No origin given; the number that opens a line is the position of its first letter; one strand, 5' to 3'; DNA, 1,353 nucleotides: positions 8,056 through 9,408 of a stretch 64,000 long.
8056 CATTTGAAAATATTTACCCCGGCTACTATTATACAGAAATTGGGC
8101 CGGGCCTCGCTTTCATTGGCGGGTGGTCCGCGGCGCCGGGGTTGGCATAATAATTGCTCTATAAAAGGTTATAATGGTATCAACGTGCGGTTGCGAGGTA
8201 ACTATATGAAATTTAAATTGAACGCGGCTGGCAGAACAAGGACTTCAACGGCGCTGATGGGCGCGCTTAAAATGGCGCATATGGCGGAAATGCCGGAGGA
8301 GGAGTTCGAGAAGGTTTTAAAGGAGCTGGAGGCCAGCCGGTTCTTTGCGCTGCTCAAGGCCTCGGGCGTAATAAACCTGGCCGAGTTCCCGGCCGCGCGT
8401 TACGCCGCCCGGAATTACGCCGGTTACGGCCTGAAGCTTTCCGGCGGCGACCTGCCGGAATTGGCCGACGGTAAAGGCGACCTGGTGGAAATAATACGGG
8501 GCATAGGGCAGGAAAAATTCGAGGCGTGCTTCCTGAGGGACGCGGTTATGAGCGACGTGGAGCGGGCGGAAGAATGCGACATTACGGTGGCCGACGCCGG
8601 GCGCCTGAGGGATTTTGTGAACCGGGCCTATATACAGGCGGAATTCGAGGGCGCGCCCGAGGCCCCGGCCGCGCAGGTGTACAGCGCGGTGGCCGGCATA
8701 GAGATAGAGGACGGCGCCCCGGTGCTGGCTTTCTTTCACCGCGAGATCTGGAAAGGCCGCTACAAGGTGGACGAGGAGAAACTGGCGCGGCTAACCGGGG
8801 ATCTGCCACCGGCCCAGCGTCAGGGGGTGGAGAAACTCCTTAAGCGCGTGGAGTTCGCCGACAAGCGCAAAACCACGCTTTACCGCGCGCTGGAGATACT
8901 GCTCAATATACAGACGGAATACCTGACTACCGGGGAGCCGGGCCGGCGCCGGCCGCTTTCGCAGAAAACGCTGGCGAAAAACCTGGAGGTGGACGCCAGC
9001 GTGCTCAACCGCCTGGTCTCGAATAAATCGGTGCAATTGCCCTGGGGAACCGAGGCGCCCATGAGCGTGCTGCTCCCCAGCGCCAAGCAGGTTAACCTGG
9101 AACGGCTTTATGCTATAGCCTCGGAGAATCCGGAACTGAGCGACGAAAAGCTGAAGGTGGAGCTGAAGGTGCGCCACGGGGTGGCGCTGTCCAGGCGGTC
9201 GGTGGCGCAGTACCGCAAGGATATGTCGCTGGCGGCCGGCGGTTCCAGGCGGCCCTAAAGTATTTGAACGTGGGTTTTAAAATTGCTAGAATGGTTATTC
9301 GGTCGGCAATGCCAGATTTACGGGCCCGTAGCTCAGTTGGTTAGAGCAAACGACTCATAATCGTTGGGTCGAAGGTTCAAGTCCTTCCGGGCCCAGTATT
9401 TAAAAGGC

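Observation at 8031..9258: Short, divergent sigma-54 homologue transcribed from its own sigma-54 promoter, divergent from the activator gene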

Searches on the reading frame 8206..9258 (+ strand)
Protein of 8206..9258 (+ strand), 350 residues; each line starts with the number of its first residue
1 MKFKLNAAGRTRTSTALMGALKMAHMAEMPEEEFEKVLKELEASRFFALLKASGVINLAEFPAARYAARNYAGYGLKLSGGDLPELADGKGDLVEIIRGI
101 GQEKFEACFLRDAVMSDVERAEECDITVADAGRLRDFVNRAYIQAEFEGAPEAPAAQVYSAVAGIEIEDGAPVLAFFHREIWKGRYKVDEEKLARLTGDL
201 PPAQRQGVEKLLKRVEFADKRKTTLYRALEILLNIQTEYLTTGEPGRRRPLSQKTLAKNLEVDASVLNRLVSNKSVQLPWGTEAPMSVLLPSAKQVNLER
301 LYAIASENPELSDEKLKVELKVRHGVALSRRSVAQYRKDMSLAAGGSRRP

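Call 3: search_protein_families(library=pfam, proteins=[window:8206-9258:+], max_evalue=1)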
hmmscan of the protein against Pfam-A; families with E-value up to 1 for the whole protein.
window:8206-9258:+ (350 aa): 2 families
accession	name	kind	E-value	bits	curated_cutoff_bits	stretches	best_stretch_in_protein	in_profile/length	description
PF04552.19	Sigma54_DBD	-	2e-15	57.3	22.8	1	217-349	17-159/160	Sigma-54, DNA binding domain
PF20242.3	Emfourin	-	0.18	12.7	27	0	197-220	21-44/91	Emfourin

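Call 4: search_protein_families(library=ncbifam, proteins=[window:8206-9258:+], max_evalue=1)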
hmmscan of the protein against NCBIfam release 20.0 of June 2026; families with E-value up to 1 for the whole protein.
window:8206-9258:+ (350 aa): 7 families
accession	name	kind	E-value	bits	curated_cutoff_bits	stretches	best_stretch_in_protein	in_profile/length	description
TIGR02395.1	rpoN_sigma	equivalog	6.6e-16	58.4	277.35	1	217-348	291-433/434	RNA polymerase factor sigma-54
NF009118.0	PRK12469.1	subfamily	3.9e-12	45.8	396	1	215-349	335-479/483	RNA polymerase factor sigma-54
NF004595.0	PRK05932.1-2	equivalog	6.7e-10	38.4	513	2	219-282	341-403/484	RNA polymerase factor sigma-54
NF004602.0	PRK05932.2-4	equivalog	3.1e-09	36.2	506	1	216-348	270-408/416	RNA polymerase factor sigma-54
NF004596.0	PRK05932.1-3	subfamily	1.7e-07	30.6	499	2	304-349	459-505/515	RNA polymerase factor sigma-54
NF004598.0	PRK05932.1-5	equivalog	2.2e-05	23.5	621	2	219-282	362-424/504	RNA polymerase factor sigma-54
NF004597.0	PRK05932.1-4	equivalog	7.2e-05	21.4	817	1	219-348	334-473/477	RNA polymerase factor sigma-54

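Call 10: find_homologous_proteins(query=window:8206-9258:+)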
Query window:8206-9258:+ (350 aa): 315 proteins with E <= 0.001 among 8000 candidates; the best 120 are listed.
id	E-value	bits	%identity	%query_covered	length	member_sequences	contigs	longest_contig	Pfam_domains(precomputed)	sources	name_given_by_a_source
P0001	9.6e-201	684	91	99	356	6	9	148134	PF04552.20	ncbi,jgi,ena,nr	ncbi:MAG: hypothetical protein A2X35_10025 [Elusimicrobia bacterium GWA2_61_42]|nr:MAG: hypothetical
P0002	1.3e-195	667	88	99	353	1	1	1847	PF04552.20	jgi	jgi:hypothetical protein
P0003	6.7e-186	635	83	99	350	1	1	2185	PF04552.20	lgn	-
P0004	3.1e-179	613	80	100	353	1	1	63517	PF04552.20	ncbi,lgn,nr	ncbi:MAG: hypothetical protein NDI60_02920 [Elusimicrobiales bacterium]|nr:hypothetical protein [Elu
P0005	4.4e-179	613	81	99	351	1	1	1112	PF04552.20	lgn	-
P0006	7.3e-178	609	79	100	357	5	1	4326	PF04552.20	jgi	jgi:RNA polymerase sigma-54 factor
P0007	1.6e-177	607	79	99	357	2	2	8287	PF04552.20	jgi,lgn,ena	-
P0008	5.4e-177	606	80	99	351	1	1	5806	PF04552.20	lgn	-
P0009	6.4e-177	605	79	99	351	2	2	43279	PF04552.20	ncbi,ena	-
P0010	2.3e-176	604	80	99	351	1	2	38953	PF04552.20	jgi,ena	-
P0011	2.9e-176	603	84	95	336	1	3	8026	PF04552.20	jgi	jgi:hypothetical protein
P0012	3.5e-176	603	80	99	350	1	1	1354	PF04552.20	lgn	-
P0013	4.9e-176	603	79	97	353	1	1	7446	PF04552.20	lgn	-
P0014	7.7e-176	602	79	99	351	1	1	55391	PF04552.20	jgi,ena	-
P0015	2.3e-175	600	79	98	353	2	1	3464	PF04552.20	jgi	-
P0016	3.7e-175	600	79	99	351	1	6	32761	PF04552.20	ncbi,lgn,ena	-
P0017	4.7e-175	599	79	99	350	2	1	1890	PF04552.20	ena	-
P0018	5.1e-175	599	81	99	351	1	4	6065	PF04552.20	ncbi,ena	-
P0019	5.3e-175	599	79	99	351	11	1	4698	PF04552.20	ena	-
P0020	6.1e-175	599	78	99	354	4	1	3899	PF04552.20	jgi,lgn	-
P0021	2.7e-174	597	79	99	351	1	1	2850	PF04552.20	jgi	jgi:RNA polymerase sigma-54 factor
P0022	5.5e-174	596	79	99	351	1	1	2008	PF04552.20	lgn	-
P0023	6.0e-174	596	79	99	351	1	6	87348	PF04552.20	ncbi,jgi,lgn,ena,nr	ncbi:MAG: hypothetical protein A2270_03945 [Elusimicrobia bacterium RIFOXYA12_FULL_51_18]|nr:MAG: hy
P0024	7.7e-174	595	80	97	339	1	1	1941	PF04552.20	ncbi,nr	ncbi:MAG: hypothetical protein Q8O90_12115, partial [Elusimicrobiota bacterium]|nr:hypothetical prot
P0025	7.9e-174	595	79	99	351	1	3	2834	PF04552.20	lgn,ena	-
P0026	1.2e-173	595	78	99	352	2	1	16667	PF04552.20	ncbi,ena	-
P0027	1.5e-173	594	79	99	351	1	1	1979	PF04552.20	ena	-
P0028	1.6e-173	594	78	100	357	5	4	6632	PF04552.20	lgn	-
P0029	1.7e-173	594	78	99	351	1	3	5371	PF04552.20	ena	-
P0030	5.3e-173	593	78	99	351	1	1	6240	PF04552.20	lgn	-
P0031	7.1e-173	592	78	99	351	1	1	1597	PF04552.20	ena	-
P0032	1.5e-172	591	77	99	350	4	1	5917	PF04552.20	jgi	-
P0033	1.9e-172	591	78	99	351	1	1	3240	PF04552.20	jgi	jgi:hypothetical protein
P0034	1.0e-171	588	77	99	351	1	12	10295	PF04552.20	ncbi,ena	-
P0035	1.6e-171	588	80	94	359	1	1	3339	PF04552.20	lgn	-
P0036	2.7e-171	587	77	99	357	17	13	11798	PF04552.20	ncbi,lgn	-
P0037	1.0e-170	585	78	99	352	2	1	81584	PF04552.20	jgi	jgi:RNA polymerase sigma-54 factor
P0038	1.6e-170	584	76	99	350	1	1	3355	PF04552.20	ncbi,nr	ncbi:MAG: hypothetical protein PHV36_15145 [Elusimicrobiales bacterium]|nr:hypothetical protein [Elu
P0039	2.9e-170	584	77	97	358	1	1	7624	PF04552.20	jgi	jgi:hypothetical protein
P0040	3.1e-170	583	77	99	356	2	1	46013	PF04552.20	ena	-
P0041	6.7e-170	582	76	99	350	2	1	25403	PF04552.20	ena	-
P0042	7.4e-170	582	77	99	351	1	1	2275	PF04552.20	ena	-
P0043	8.5e-170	582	78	99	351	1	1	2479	PF04552.20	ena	-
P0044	8.7e-170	582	76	99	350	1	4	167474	PF04552.20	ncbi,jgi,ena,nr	ncbi:MAG: hypothetical protein A2X31_00460 [Elusimicrobia bacterium GWB2_63_22]|nr:MAG: hypothetical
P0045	2.0e-169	581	75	99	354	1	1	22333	PF04552.20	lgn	-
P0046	3.2e-169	580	76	99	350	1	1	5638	PF04552.20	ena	-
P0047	5.3e-169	579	76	99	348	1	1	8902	PF04552.20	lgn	-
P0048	5.8e-169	579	77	99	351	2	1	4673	PF04552.20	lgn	-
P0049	7.5e-169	579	76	99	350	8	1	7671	PF04552.20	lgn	-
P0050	2.1e-168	577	76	99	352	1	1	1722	PF04552.20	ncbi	-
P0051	3.6e-168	577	76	99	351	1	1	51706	PF04552.20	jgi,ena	-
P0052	5.6e-168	576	75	99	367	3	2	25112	PF04552.20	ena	-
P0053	9.8e-168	575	76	99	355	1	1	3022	PF04552.20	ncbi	-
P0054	1.6e-167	575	75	99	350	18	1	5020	PF04552.20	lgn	-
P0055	1.0e-166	572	73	99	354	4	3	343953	PF04552.20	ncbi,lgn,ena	-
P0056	1.8e-166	571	74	99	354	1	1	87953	PF04552.20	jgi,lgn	jgi:RNA polymerase sigma-54 factor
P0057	3.8e-166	570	79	87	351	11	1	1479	PF04552.20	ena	-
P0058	5.2e-166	570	74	99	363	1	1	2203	PF04552.20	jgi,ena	jgi:hypothetical protein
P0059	3.0e-165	567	77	96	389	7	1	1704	PF04552.20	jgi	-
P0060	5.0e-165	566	74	99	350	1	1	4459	PF04552.20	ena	-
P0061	6.7e-165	566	75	96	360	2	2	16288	PF04552.20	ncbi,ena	-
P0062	2.7e-164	564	76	99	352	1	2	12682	PF04552.20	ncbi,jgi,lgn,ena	ncbi:MAG: hypothetical protein WCW52_11755 [Elusimicrobiales bacterium]|jgi:RNA polymerase sigma-54 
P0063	3.1e-164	564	73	99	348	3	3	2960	PF04552.20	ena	-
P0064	3.6e-164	564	75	99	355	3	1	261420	PF04552.20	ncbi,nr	ncbi:MAG: hypothetical protein PHV33_08910 [Elusimicrobiales bacterium]|nr:hypothetical protein [Elu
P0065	4.7e-164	563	77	95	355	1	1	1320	PF04552.20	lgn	-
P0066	2.4e-163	561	76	95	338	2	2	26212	PF04552.20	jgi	-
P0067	3.3e-163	560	75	98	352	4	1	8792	PF04552.20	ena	-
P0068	7.8e-163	559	74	99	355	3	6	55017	PF04552.20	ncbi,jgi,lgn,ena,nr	ncbi:MAG TPA: hypothetical protein DEQ38_01740 [Elusimicrobia bacterium]|nr:hypothetical protein [El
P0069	9.4e-163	559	73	99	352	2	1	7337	PF04552.20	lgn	-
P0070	9.9e-163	559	74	99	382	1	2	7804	PF04552.20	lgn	-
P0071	3.3e-162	557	74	97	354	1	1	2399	PF04552.20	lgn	-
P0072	5.0e-162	557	74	99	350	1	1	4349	PF04552.20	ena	-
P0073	2.8e-161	554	73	98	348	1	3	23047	PF04552.20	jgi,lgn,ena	-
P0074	8.1e-161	553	74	99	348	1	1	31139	PF04552.20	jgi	jgi:hypothetical protein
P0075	1.6e-160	552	72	99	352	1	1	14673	PF04552.20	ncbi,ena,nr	ncbi:MAG TPA: hypothetical protein DCL44_07765 [Elusimicrobia bacterium]|nr:hypothetical protein [El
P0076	2.1e-160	551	73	99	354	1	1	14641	PF04552.20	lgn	-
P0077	6.1e-160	550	72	97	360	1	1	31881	PF04552.20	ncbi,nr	ncbi:MAG: hypothetical protein HY746_04195 [Elusimicrobia bacterium]|nr:hypothetical protein [Elusim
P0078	9.7e-160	549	72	99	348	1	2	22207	PF04552.20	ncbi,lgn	-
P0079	2.0e-159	548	73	99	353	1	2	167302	PF04552.20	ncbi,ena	-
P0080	4.3e-158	544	73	97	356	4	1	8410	PF04552.20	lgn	-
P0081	1.7e-157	542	74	95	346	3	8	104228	PF04552.20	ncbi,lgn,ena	-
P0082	6.2e-157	540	74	95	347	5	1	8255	PF04552.20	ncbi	-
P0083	1.2e-156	539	75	92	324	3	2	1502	PF04552.20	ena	-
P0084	1.8e-156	538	70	100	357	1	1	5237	PF04552.20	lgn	-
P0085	3.3e-154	531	70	99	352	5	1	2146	PF04552.20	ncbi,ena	ncbi:MAG: hypothetical protein AAB359_03225 [Elusimicrobiota bacterium]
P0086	4.8e-153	527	69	99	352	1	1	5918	PF04552.20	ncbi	-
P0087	3.0e-152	524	68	99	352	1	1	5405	PF04552.20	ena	-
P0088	1.2e-151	522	69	99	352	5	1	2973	PF04552.20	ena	-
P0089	1.4e-151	522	70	96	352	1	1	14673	PF04552.20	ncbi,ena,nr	ncbi:MAG TPA: hypothetical protein DCL44_07800 [Elusimicrobia bacterium]|nr:hypothetical protein [El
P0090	3.6e-151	521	70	98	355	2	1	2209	PF04552.20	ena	-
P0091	5.2e-151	520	69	99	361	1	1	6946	PF04552.20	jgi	jgi:hypothetical protein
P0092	9.2e-151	520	71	96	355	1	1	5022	PF04552.20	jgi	jgi:hypothetical protein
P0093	3.0e-148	511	68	99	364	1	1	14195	PF04552.20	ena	-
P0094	8.8e-148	510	78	84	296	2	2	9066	PF04552.20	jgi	jgi:hypothetical protein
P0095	1.1e-145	503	68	96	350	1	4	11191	PF04552.20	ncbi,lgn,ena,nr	ncbi:MAG: RNA polymerase sigma-54 subunit [Elusimicrobia bacterium]|nr:MAG: RNA polymerase sigma-54 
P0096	5.4e-145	501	71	92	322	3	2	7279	PF04552.20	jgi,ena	-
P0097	1.5e-144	499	68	96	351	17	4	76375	PF04552.20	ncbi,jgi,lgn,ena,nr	ncbi:MAG TPA: hypothetical protein PKK31_01610 [Elusimicrobiales bacterium]|nr:hypothetical protein 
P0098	2.0e-143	495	64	99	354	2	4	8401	PF04552.20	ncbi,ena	-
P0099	3.2e-142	491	64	99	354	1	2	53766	PF04552.20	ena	-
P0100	1.8e-141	489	67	95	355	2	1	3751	PF04552.20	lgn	-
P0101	1.8e-140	486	66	96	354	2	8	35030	PF04552.20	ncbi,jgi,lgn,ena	-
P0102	1.6e-138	479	64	99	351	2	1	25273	PF04552.20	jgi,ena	-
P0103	3.7e-131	455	60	97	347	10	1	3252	PF04552.20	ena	-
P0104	5.7e-130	451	60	98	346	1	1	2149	PF04552.20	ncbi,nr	ncbi:MAG: hypothetical protein U9Q34_05695 [Elusimicrobiota bacterium]|nr:hypothetical protein [Elus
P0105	1.4e-125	437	59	97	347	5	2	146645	PF04552.20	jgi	jgi:Sigma-54, DNA binding domain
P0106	1.2e-124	434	63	99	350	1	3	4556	PF04552.20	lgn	-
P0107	6.4e-123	428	78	72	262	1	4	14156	PF04552.20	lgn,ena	-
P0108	1.4e-118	414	82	67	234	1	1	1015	PF04552.20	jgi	-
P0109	1.6e-114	400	56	99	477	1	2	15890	PF04552.20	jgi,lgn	jgi:hypothetical protein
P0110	2.5e-113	397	54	99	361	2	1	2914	PF04552.20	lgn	-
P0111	1.1e-112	394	54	99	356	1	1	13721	PF04552.20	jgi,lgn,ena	-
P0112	6.1e-112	392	78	66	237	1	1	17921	PF04552.20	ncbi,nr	ncbi:MAG TPA: hypothetical protein DCZ92_06080, partial [Elusimicrobia bacterium]|nr:hypothetical pr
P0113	1.2e-111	391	55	95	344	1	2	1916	PF04552.20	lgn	-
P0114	2.4e-111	390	54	97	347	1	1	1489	PF04552.20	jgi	-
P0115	2.8e-111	390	52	97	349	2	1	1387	PF04552.20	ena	-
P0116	5.8e-111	389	54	97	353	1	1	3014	PF04552.20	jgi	jgi:hypothetical protein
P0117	1.2e-110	388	58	92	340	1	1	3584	PF04552.20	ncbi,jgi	jgi:hypothetical protein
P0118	2.8e-110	386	55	96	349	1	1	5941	PF04552.20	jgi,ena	-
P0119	2.9e-110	386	56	94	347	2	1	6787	PF04552.20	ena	-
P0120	4.4e-110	386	54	99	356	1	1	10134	PF04552.20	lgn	-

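Call 14: search_solved_structures(query=A1, max_evalue=1, show_alignments=2)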
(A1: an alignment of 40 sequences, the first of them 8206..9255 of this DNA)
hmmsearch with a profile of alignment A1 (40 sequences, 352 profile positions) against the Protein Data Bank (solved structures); distinct sequences matched with E-value up to 1: 26.
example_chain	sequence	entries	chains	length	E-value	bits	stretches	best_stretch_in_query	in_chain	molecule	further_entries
5ui5_I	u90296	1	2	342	1.3e-11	47.1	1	199-350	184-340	RNA polymerase sigma factor RpoN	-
5nwt_M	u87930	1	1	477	5.7e-07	31.9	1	217-351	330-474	RNA polymerase sigma-54 factor,RNA polymerase sigma-54 factor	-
9q91_M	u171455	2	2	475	1.4e-06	30.5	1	217-351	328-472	RNA polymerase sigma-54 factor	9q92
7qv9_M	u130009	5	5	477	1.5e-06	30.5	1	217-351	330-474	RNA polymerase sigma-54 factor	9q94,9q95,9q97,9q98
5ui8_M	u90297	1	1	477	1.5e-06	30.5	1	217-351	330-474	RNA polymerase sigma-54 factor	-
7qwp_M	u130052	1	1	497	1.6e-06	30.4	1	217-351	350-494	RNA polymerase sigma-54 factor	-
7qxi_M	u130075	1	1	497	1.6e-06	30.4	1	217-351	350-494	RNA polymerase sigma-54 factor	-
9q90_M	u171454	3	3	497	1.6e-06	30.4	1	217-351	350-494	RNA polymerase sigma-54 factor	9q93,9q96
9mse_M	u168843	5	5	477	2e-06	30.1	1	217-351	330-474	RNA polymerase sigma-54 factor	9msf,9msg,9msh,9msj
8f1i_M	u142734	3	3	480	2.1e-06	30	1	217-351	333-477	RNA polymerase sigma-54 factor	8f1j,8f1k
8re4_M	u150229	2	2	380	1.2e-05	27.6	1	213-344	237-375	RNA polymerase sigma-54 factor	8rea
8reb_M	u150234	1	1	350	1.2e-05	27.5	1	213-344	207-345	RNA polymerase sigma-54 factor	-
8rec_M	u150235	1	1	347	1.9e-05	26.9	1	220-344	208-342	RNA polymerase sigma-54 factor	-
5nsr_M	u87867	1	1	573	2e-05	26.8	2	217-284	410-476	RNA polymerase sigma-54 factor,RNA polymerase sigma-54 factor,RNA polymerase sigma-54 fact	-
5nss_M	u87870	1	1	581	2.1e-05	26.7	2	217-284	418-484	RNA polymerase sigma-54 factor,RNA polymerase sigma-54 factor,RNA polymerase sigma-54 fact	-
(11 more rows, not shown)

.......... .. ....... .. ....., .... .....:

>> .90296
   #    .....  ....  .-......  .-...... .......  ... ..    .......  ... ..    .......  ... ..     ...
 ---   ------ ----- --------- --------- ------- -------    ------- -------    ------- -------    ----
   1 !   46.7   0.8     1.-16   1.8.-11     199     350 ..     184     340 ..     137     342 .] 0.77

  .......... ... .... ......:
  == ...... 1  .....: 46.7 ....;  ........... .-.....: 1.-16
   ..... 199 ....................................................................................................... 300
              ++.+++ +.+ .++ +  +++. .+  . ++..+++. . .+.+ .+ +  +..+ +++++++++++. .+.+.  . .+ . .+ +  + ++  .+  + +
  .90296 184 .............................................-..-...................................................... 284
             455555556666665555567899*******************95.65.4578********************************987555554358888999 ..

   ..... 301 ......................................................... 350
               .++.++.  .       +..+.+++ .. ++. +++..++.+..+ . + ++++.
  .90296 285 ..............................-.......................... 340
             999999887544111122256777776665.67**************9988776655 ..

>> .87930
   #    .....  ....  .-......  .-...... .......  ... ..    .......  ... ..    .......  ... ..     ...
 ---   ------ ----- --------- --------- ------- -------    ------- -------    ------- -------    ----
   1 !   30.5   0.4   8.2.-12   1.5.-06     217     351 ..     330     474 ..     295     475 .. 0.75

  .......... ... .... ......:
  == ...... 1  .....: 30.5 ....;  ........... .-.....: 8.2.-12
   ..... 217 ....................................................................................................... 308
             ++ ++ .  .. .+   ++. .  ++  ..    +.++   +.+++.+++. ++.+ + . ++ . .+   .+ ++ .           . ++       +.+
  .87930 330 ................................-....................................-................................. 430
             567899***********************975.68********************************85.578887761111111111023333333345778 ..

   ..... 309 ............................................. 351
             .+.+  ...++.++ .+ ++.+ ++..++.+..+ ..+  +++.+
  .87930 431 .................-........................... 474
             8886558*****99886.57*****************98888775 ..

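Call 21: find_encoding_contigs(protein=window:8206-9258:+, flank=10000, max_places=4)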
Protein window:8206-9258:+ (350 aa): 4 contigs read that carry it; 2 places shown.
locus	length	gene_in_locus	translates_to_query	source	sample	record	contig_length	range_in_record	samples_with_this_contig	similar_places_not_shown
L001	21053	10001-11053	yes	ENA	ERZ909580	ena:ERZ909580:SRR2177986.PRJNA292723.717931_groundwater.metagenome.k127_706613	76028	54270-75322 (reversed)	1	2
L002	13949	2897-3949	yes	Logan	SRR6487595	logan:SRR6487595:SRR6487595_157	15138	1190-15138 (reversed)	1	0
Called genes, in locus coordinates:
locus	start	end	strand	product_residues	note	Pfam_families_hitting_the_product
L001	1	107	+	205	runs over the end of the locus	-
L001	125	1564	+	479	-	-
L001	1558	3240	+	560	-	PF00512:HisKA (weak), PF02518:HATPase_c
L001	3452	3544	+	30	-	-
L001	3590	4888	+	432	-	PF04055:Radical_SAM, PF13353:Fer4_12 (weak)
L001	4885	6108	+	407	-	PF07690:MFS_1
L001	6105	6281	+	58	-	-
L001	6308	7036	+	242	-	-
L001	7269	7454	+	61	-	-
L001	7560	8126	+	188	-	-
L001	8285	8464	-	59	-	-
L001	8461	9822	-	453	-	PF00072:Response_reg, PF00158:Sigma54_activat, PF07724:AAA_2 (faint), PF13191:AAA_16 (weak), PF14532:Sigma54_activ_2, PF00004:AAA, PF07728:AAA_5, PF25601:AAA_lid_14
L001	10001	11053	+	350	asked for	PF04552:Sigma54_DBD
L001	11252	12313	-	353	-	PF07661:MORN_2 (faint)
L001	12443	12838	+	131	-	PF02082:Rrf2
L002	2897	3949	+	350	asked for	PF04552:Sigma54_DBD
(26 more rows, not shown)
